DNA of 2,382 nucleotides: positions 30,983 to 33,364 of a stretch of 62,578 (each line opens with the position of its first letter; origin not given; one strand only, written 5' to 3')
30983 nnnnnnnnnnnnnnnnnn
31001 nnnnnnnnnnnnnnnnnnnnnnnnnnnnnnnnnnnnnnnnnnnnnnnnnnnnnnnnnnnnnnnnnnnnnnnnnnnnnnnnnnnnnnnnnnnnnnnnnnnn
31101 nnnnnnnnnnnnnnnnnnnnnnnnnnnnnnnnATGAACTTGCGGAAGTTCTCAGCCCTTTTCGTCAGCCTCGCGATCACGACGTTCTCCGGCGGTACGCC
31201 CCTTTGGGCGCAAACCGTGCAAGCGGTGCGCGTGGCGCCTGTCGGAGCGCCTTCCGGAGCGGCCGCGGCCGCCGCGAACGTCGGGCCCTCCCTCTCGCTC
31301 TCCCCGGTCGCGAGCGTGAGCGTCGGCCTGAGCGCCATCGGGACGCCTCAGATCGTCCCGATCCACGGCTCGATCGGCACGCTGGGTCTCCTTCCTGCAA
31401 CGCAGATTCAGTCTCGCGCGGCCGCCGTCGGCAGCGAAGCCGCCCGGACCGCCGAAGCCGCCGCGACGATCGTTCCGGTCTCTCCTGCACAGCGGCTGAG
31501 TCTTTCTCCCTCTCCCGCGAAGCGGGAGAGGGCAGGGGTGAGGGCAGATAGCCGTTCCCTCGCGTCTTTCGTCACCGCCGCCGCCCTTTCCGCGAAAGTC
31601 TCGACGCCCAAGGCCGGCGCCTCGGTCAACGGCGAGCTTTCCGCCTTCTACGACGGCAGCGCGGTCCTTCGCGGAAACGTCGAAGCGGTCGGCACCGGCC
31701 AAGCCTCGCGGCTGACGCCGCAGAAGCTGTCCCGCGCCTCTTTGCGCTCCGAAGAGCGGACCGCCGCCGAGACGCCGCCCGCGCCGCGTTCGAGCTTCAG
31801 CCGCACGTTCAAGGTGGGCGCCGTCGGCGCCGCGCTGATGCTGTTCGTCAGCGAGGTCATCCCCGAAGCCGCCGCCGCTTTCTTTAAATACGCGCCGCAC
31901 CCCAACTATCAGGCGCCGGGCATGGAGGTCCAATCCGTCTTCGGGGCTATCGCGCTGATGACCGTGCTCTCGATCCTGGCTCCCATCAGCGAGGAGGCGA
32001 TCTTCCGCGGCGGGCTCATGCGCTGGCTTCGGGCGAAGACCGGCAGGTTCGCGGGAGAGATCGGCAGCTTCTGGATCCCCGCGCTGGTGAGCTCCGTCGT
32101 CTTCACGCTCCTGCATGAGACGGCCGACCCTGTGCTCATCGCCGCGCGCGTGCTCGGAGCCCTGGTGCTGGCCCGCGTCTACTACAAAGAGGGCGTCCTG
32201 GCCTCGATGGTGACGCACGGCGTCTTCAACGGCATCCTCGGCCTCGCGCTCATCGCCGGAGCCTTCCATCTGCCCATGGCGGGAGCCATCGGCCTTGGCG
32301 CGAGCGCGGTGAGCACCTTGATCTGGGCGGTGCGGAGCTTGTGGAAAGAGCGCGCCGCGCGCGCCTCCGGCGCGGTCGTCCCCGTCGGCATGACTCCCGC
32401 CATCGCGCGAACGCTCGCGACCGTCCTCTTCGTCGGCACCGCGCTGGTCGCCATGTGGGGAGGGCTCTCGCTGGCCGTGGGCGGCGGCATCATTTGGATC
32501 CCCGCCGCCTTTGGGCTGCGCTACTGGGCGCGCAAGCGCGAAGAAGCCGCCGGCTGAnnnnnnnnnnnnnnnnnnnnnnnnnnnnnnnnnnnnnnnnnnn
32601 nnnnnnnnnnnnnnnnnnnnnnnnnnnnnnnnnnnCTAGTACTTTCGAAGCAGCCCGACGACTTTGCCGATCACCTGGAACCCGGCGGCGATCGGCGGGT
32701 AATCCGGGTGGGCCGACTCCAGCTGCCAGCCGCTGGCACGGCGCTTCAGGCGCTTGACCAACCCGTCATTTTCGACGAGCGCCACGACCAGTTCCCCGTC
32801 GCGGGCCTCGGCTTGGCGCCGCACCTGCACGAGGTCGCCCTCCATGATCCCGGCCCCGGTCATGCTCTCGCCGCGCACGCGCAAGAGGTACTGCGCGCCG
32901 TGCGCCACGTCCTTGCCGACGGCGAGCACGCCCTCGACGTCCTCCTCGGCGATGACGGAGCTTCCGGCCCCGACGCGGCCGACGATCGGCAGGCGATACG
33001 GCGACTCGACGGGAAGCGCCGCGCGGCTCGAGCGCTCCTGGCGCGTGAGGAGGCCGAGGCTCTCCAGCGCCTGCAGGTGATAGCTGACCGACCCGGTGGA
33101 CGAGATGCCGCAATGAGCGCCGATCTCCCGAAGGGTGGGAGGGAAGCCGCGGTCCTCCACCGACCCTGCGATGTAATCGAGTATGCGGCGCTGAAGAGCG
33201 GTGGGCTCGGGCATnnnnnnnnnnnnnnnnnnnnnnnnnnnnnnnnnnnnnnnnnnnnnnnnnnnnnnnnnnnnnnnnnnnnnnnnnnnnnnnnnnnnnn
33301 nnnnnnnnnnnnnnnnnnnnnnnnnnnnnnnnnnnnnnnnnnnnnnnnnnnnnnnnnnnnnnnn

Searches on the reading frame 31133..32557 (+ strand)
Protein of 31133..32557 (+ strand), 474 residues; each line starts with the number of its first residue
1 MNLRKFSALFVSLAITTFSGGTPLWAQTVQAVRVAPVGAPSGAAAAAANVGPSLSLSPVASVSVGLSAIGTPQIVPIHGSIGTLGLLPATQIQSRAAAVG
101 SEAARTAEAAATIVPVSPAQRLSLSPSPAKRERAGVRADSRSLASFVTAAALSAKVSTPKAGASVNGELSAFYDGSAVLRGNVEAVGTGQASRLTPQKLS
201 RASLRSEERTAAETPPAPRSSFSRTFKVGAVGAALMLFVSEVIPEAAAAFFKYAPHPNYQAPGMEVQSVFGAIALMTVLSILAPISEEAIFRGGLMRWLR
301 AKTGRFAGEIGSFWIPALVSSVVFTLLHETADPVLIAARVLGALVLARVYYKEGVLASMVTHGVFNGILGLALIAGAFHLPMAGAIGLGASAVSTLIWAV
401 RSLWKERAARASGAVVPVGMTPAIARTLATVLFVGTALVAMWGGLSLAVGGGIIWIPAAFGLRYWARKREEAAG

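Call 19: search_protein_families(library=pfam, proteins=[window:31133-32557:+])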
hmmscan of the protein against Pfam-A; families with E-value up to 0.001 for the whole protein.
window:31133-32557:+ (474 aa): 1 family
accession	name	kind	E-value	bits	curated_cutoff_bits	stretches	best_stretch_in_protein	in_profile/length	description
PF02517.21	Rce1-like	-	3.4e-15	56.5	22.4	1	272-367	4-92/93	Type II CAAX prenyl endopeptidase Rce1-like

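Call 35: find_encoding_contigs(protein=window:31133-32557:+, flank=3000, max_places=8)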
Protein window:31133-32557:+ (474 aa): no gene with exactly this product is on record in the collection.

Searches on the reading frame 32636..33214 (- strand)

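Call 19: search_protein_families(library=pfam, proteins=[window:32636-33214:-])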
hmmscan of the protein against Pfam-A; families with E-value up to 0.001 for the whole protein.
window:32636-33214:- (192 aa): 4 families
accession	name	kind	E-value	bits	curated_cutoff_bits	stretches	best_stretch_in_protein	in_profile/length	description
PF00717.28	Peptidase_S24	-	1.4e-24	86.4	23.3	1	76-186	1-116/116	Peptidase S24-like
PF01726.22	LexA_DNA_bind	-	8.2e-16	58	23.7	1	5-65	5-65/65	LexA DNA binding domain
PF12802.13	MarR_2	-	3.9e-06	27.4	27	1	6-60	5-54/61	MarR family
PF12840.13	HTH_20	-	7.5e-06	26.3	27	1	8-58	6-50/51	Helix-turn-helix domain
